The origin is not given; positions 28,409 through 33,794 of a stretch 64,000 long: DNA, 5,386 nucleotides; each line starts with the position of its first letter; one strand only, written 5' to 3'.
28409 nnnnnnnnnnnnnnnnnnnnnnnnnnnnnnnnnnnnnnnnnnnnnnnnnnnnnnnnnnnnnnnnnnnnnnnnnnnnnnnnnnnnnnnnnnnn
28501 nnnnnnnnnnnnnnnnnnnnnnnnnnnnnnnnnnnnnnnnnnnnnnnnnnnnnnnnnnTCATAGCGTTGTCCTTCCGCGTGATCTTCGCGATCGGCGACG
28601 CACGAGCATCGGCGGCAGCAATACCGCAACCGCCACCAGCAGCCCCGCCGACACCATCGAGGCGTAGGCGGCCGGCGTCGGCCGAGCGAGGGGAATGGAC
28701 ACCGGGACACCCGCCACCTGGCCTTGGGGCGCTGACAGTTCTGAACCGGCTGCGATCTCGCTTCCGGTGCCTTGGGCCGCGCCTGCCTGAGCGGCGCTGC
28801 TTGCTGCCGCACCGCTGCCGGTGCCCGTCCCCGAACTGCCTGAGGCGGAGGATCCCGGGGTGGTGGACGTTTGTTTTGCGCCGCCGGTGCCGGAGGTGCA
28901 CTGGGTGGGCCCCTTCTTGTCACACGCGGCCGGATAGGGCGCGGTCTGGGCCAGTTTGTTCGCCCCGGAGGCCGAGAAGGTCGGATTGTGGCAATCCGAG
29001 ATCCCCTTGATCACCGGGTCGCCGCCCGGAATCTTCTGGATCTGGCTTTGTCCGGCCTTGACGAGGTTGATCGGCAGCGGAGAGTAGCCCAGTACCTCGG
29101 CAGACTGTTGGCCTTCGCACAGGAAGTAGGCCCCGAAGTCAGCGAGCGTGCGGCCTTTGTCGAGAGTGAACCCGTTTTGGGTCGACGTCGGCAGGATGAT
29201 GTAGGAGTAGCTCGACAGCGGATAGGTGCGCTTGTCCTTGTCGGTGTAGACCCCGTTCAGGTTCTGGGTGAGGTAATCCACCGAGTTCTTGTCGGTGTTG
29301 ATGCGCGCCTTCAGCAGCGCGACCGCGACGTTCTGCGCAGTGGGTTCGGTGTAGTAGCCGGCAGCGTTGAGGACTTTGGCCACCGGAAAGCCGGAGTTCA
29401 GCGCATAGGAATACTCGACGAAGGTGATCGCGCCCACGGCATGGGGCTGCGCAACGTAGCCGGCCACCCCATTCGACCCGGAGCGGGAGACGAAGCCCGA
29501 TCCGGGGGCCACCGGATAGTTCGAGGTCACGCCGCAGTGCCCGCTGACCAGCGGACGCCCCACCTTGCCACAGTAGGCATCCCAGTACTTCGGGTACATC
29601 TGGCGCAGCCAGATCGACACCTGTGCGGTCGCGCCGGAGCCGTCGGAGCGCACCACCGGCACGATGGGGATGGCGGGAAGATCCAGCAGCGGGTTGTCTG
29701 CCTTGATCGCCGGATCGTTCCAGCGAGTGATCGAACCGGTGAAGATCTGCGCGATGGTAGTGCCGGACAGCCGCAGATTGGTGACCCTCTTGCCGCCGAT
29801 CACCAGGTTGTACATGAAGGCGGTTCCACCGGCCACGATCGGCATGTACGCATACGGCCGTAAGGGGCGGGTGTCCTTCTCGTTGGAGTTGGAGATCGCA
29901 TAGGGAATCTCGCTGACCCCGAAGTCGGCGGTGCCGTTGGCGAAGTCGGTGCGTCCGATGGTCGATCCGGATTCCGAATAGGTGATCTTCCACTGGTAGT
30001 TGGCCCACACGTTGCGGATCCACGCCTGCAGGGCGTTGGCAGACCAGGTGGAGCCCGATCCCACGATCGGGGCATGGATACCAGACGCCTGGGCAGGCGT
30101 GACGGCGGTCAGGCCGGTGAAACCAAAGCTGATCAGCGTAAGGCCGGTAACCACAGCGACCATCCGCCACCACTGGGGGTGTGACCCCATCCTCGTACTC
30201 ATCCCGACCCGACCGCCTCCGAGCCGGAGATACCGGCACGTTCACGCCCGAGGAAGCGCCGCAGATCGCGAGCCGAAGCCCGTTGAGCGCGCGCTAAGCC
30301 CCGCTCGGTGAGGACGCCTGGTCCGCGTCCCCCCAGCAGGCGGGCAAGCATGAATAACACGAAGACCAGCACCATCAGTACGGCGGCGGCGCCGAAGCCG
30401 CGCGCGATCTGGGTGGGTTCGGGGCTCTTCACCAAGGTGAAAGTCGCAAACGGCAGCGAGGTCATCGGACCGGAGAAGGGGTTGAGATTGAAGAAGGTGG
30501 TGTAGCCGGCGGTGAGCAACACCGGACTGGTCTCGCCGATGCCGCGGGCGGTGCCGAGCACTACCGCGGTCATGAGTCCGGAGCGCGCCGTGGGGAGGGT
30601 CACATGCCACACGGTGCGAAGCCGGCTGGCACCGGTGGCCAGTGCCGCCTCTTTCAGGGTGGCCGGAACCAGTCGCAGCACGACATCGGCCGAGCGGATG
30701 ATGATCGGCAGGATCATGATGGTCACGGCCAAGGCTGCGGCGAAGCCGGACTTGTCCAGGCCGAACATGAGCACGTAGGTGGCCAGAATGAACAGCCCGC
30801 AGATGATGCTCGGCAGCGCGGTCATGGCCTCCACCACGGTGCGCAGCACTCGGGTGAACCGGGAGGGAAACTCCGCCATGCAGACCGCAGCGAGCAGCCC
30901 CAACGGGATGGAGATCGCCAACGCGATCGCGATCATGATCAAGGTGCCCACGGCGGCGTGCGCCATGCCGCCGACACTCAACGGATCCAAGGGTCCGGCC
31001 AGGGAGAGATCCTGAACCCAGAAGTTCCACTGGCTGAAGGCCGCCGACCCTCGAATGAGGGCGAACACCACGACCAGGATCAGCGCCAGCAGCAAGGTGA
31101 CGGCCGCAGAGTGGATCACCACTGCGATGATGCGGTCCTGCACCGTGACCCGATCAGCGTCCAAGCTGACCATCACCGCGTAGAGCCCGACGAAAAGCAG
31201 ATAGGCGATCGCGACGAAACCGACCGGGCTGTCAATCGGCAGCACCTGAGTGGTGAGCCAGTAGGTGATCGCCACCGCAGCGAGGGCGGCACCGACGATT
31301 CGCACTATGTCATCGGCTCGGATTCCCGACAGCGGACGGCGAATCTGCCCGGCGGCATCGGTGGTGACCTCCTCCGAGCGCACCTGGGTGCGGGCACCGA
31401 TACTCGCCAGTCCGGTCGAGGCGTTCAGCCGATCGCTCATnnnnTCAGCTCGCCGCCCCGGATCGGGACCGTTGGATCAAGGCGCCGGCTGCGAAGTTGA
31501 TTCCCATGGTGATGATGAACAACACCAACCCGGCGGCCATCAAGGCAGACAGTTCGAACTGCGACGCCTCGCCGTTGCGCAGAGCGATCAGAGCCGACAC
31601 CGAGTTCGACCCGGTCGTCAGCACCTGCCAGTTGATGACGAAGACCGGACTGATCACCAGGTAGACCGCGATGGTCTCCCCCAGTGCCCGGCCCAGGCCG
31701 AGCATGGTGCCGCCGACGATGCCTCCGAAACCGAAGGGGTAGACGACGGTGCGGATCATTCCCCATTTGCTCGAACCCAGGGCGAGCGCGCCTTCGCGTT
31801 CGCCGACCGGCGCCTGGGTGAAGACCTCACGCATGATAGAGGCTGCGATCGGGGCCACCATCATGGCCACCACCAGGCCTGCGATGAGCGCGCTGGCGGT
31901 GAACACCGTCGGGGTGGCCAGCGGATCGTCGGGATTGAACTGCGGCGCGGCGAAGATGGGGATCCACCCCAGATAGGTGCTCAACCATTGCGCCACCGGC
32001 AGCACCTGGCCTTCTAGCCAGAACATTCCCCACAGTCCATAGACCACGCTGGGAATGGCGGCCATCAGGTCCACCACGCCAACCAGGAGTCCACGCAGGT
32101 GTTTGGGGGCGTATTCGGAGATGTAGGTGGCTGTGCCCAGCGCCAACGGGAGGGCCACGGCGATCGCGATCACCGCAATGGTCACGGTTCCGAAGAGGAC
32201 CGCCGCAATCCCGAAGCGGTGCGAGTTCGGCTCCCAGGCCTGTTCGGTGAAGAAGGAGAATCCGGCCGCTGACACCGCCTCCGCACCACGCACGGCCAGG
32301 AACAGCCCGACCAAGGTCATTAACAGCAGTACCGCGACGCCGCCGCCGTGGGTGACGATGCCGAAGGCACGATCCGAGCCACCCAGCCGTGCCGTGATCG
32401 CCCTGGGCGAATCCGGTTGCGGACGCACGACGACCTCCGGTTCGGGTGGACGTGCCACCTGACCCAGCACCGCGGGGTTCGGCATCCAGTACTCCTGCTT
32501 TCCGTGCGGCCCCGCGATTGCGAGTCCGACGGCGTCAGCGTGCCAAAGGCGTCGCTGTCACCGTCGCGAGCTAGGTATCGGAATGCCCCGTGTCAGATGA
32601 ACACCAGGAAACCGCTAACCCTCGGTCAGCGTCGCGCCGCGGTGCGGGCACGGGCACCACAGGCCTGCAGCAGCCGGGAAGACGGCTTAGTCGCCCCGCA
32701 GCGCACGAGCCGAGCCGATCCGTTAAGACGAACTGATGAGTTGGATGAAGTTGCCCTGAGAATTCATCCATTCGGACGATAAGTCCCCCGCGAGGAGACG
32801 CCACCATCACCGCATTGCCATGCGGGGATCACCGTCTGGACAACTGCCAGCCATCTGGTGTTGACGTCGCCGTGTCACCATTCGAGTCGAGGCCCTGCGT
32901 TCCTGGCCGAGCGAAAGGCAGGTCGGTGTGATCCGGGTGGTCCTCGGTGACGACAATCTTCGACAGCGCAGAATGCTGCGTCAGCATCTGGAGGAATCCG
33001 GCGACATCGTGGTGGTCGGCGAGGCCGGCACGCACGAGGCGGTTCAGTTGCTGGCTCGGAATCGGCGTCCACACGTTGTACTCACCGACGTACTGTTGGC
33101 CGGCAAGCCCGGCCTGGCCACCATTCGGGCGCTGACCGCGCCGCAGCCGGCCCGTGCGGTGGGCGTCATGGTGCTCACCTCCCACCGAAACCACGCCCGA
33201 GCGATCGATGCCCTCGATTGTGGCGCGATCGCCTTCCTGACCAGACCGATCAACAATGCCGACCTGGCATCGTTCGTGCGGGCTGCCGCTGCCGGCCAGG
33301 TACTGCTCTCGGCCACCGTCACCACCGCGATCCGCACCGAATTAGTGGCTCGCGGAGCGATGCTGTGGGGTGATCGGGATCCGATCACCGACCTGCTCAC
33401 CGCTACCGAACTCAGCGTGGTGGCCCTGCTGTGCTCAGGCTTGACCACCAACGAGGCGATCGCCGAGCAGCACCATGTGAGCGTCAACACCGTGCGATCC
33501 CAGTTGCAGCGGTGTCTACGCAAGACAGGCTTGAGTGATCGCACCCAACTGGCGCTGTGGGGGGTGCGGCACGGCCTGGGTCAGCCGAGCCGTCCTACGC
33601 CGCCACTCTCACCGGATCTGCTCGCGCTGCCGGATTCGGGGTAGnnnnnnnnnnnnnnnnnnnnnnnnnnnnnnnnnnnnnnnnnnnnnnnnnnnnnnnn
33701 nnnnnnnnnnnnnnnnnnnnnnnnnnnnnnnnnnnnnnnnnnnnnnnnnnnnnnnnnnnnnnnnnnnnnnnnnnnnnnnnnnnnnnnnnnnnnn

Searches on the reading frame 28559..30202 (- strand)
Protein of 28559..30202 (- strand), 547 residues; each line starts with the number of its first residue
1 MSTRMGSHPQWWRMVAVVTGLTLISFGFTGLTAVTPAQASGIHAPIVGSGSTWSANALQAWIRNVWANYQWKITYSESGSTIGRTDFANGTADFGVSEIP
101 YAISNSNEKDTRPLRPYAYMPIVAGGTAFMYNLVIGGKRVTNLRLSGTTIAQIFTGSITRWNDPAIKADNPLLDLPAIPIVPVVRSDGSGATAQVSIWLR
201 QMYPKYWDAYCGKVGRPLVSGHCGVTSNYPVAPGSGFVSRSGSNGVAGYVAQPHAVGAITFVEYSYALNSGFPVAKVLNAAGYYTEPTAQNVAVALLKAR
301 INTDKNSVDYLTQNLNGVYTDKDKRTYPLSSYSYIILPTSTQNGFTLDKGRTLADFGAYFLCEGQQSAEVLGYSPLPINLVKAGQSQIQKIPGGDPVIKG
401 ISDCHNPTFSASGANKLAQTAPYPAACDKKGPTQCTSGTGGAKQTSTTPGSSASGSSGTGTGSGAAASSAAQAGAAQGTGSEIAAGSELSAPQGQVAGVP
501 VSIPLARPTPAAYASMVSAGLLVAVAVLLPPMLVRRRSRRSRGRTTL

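Call 3: search_protein_families(library=pfam, proteins=[window:28559-30202:-], max_evalue=0.01)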
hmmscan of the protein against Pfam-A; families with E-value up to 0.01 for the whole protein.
window:28559-30202:- (547 aa): 1 family
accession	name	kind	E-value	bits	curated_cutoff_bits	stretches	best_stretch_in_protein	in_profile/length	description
PF12849.12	PBP_like_2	-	6.1e-35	121.7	27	1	41-362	7-265/267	PBP superfamily domain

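Call 4: search_protein_families(library=ncbifam, proteins=[window:28559-30202:-], max_evalue=0.01)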
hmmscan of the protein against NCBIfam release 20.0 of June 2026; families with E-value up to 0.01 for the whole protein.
window:28559-30202:- (547 aa): 3 families
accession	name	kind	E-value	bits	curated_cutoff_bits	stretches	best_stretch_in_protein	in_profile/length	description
TIGR00975.1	3a0107s03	equivalog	2.6e-56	191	205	1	46-391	1-314/315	phosphate ABC transporter substrate-binding protein PstS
NF008171.0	PRK10918.1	equivalog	3.4e-29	102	339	1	42-382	25-327/346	phosphate ABC transporter substrate-binding protein PstS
TIGR02136.1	ptsS_2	subfamily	2.2e-06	27.1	206.6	1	34-166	29-157/295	phosphate ABC transporter substrate-binding protein PstS family protein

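Call 78: search_solved_structures(query=window:28559-30202:-, max_evalue=0.00001, show_alignments=3)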
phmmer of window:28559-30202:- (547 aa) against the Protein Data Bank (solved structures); distinct sequences matched with E-value up to 0.00001: 17.
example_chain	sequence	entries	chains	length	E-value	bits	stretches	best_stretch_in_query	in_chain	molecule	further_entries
8ods_A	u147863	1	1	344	1.7e-27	99.7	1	41-383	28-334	Phosphate-binding protein PstS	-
35yt_A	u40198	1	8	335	9.1e-24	87.4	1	43-382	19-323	Phosphate-binding protein PstS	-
5wnn_A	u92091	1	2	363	6.9e-23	84.5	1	22-380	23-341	Phosphate-binding protein PstS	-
2z22_X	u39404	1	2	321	2.9e-21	79.1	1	44-383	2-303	Periplasmic phosphate-binding protein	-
9k3s_E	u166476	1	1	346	1.6e-20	76.6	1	42-382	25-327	Phosphate-binding protein PstS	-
1ixh_A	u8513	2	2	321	2.5e-20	76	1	44-382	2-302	PHOSPHATE-BINDING PROTEIN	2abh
4lvq_A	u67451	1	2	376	2.7e-20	76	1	43-377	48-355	Phosphate-binding protein PstS 3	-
1a54_A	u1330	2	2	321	3.3e-20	75.6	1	44-382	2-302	Phosphate-binding protein PstS | PHOSPHATE-BINDING PROTEIN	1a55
1ixg_A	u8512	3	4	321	4.1e-20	75.3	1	44-382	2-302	PHOSPHATE-BINDING PROTEIN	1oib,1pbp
9k3x_E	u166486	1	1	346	5.3e-20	75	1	42-382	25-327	Phosphate-binding protein PstS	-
1ixi_A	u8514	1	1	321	5.5e-20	74.9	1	44-382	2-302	PHOSPHATE-BINDING PROTEIN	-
1a40_A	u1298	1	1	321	1.1e-19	73.9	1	44-382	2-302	PHOSPHATE-BINDING PERIPLASMIC PROTEIN PRECURSOR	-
1quk_A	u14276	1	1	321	1.5e-19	73.5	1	44-382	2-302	PHOSPHATE-BINDING PROTEIN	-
1qul_A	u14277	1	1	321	2.8e-19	72.6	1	44-382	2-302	PHOSPHATE-BINDING PROTEIN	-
1qui_A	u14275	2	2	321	2.8e-19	72.6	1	44-382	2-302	PHOSPHATE-BINDING PROTEIN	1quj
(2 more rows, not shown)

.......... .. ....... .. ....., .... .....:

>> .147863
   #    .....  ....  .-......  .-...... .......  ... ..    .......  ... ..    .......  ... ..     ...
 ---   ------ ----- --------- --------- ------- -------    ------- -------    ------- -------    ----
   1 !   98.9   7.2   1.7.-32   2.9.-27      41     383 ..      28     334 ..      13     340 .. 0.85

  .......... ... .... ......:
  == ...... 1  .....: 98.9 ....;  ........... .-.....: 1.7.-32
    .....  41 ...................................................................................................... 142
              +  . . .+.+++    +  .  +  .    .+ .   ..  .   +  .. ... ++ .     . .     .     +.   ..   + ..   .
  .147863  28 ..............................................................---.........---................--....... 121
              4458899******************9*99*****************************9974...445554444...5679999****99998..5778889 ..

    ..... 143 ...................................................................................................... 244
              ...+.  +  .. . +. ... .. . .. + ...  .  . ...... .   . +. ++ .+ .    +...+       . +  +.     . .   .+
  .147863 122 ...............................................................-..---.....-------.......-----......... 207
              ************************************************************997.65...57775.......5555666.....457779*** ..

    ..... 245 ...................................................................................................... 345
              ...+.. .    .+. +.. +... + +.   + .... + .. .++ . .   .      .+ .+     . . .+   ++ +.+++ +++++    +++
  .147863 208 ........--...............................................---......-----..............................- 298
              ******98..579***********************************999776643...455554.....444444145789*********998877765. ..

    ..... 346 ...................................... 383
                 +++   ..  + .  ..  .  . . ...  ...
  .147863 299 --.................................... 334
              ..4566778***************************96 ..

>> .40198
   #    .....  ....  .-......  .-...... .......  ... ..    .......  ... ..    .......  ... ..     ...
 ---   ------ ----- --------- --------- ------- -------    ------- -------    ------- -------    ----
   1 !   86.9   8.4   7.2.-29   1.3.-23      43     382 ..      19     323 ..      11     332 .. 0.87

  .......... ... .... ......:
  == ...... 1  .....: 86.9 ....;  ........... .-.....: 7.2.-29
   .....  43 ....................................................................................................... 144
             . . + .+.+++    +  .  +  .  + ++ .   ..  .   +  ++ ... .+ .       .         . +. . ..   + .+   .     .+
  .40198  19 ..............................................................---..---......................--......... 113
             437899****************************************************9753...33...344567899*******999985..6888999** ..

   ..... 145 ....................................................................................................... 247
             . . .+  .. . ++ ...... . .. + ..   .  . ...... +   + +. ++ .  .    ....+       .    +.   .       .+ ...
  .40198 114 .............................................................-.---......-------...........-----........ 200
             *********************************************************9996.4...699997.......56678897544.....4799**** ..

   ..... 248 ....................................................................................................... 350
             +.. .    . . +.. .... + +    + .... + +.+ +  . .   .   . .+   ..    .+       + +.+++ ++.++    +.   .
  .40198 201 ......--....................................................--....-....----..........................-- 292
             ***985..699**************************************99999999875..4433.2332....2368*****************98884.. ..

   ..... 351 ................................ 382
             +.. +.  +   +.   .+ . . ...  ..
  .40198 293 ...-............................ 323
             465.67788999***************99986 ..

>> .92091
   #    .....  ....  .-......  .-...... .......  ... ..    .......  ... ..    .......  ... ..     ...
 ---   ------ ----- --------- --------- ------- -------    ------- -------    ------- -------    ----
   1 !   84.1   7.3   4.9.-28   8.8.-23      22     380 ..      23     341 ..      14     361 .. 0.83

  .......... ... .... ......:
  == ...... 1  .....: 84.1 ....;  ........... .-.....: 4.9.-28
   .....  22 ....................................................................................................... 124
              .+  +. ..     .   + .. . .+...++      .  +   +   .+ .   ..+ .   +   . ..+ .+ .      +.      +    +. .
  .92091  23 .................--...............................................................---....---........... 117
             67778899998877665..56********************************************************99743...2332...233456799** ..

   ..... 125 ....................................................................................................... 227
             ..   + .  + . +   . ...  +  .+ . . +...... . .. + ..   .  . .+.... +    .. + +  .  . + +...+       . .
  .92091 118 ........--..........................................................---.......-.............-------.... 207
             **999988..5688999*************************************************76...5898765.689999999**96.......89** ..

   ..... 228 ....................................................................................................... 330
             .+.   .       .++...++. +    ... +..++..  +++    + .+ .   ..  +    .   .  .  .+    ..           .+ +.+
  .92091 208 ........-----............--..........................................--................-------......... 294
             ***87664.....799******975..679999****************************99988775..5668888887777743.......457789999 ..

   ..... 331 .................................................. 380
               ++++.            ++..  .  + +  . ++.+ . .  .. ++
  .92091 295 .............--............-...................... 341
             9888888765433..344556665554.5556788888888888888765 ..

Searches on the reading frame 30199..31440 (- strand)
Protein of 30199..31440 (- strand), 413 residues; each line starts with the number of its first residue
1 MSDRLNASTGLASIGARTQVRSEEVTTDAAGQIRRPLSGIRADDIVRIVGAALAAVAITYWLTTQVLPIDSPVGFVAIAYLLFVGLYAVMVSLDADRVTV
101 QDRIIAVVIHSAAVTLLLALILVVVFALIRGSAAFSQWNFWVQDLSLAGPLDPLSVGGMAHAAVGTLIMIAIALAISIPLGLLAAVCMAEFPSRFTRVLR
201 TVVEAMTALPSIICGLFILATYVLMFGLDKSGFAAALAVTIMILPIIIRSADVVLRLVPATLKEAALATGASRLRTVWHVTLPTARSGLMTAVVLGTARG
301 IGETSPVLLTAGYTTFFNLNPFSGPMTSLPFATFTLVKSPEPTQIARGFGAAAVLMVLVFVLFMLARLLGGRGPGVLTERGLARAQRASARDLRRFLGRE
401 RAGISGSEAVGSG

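Call 3: search_protein_families(library=pfam, proteins=[window:30199-31440:-], max_evalue=0.01)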
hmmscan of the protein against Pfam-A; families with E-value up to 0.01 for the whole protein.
window:30199-31440:- (413 aa): 1 family
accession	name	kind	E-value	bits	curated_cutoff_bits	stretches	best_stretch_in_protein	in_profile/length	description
PF00528.27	BPD_transp_1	-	1e-14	55.1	26.4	1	178-369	2-178/184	Binding-protein-dependent transport system inner membrane component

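Call 4: search_protein_families(library=ncbifam, proteins=[window:30199-31440:-], max_evalue=0.01)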
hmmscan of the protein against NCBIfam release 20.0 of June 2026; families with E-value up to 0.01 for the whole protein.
window:30199-31440:- (413 aa): 20 families
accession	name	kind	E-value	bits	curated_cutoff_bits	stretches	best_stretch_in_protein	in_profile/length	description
TIGR00974.1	3a0107s02c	equivalog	1.9e-58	197.7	193.45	1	103-370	2-267/272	phosphate ABC transporter permease PstA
TIGR02138.1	phosphate_pstC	equivalog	1.2e-35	123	196.45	1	103-370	2-292/296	phosphate ABC transporter permease subunit PstC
NF008430.0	PRK11268.1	equivalog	1.4e-35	122.8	439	1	105-369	29-289/295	phosphate ABC transporter permease PstA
NF008435.0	PRK11275.1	equivalog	1.3e-14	54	502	2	233-366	171-298/319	phosphate ABC transporter permease PstC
TIGR02141.1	modB_ABC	equivalog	6.9e-13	48.7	182.6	1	167-364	4-200/208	molybdate ABC transporter permease subunit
NF006939.0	PRK09421.1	equivalog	2.1e-11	43.7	262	1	169-362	18-215/230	molybdate ABC transporter permease subunit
TIGR02140.1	permease_CysW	equivalog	3.4e-10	39.9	329.1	1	103-368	4-254/261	sulfate ABC transporter permease subunit CysW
TIGR00969.1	3a0106s02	subfamily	7.4e-10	38.7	240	1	112-369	16-269/272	sulfate ABC transporter permease subunit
NF038017.1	ABC_perm1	subfamily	1.3e-09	38.3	100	1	168-312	7-151/184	ABC transporter permease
TIGR01581.1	Mo_ABC_porter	hypoth_equivalog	1.4e-09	37.8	210.3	1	168-340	28-203/225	ABC transporter permease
TIGR02139.1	permease_CysT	equivalog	2.4e-09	37.2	246.1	1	114-315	13-215/265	sulfate ABC transporter permease subunit CysT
TIGR03416.1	ABC_choXWV_perm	equivalog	4.2e-07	29.7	363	1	107-293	34-211/267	choline ABC transporter permease subunit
NF008049.0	PRK10782.1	subfamily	4.1e-06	26.7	212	1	163-295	17-152/217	methionine ABC transporter permease MetI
NF008196.0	PRK10952.1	equivalog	6.7e-06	25.2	439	1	114-293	102-269/356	glycine betaine/L-proline ABC transporter permease ProW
NF008620.0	PRK11602.1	equivalog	8e-06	25.3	442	1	116-363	27-266/291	sulfate/thiosulfate ABC transporter permease CysW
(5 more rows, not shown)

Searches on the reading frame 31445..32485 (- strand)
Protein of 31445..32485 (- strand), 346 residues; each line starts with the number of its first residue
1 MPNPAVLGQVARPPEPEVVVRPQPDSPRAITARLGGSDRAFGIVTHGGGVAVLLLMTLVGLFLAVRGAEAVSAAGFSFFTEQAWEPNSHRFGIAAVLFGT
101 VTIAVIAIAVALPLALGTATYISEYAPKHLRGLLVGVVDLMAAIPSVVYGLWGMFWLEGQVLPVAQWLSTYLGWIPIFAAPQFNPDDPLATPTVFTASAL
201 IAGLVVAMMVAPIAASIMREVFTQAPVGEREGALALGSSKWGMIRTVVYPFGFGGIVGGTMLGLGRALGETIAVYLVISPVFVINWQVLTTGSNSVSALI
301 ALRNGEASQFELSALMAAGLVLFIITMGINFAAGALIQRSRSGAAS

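Call 3: search_protein_families(library=pfam, proteins=[window:31445-32485:-], max_evalue=0.01)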
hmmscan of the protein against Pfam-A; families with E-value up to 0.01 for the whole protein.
window:31445-32485:- (346 aa): 1 family
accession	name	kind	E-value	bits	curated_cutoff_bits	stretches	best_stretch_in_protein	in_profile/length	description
PF00528.27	BPD_transp_1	-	1e-09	38.8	26.4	1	117-339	7-181/184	Binding-protein-dependent transport system inner membrane component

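Call 4: search_protein_families(library=ncbifam, proteins=[window:31445-32485:-], max_evalue=0.01)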
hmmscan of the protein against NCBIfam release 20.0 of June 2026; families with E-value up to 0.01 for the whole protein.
window:31445-32485:- (346 aa): 12 families
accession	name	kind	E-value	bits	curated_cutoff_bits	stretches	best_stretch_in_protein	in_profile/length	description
TIGR02138.1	phosphate_pstC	equivalog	9.2e-71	238.3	196.45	1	40-339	3-294/296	phosphate ABC transporter permease subunit PstC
NF008435.0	PRK11275.1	equivalog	2.9e-51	174.5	502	1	37-338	15-310/319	phosphate ABC transporter permease PstC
TIGR00974.1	3a0107s02c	equivalog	1.7e-32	112.7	193.45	2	194-340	123-270/272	phosphate ABC transporter permease PstA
NF008430.0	PRK11268.1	equivalog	6.5e-12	45.1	439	2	201-276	154-230/295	phosphate ABC transporter permease PstA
TIGR02141.1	modB_ABC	equivalog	1.3e-06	28.2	182.6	1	193-278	76-159/208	molybdate ABC transporter permease subunit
NF006939.0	PRK09421.1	equivalog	2e-06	27.4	262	1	202-314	96-204/230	molybdate ABC transporter permease subunit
TIGR00969.1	3a0106s02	subfamily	4.2e-05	23.1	240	1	202-289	144-230/272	sulfate ABC transporter permease subunit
TIGR01581.1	Mo_ABC_porter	hypoth_equivalog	7.2e-05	22.4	210.3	1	202-277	104-181/225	ABC transporter permease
TIGR02139.1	permease_CysT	equivalog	0.0001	22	246.1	1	203-328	134-250/265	sulfate ABC transporter permease subunit CysT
TIGR02140.1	permease_CysW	equivalog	0.0013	18.3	329.1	0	51-279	9-209/261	sulfate ABC transporter permease subunit CysW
NF008208.0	PRK10971.1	equivalog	0.0018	17.8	415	1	203-331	142-261/277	sulfate/thiosulfate ABC transporter permease CysT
NF007044.0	PRK09497.1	equivalog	0.0032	17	348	1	94-270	62-221/285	spermidine/putrescine ABC transporter permease PotB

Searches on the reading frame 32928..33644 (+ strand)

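Call 76: search_protein_families(library=pfam, proteins=[window:32928-33644:+], max_evalue=0.0001)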
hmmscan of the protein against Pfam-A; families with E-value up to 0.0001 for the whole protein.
window:32928-33644:+ (238 aa): 2 families
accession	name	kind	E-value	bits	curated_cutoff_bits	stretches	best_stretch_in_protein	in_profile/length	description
PF00072.30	Response_reg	-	8.9e-15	55.3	30.2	1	5-116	2-109/111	Response regulator receiver domain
PF00196.25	GerE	-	7.8e-08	32.3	23.5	1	156-210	2-55/57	Bacterial regulatory proteins, luxR family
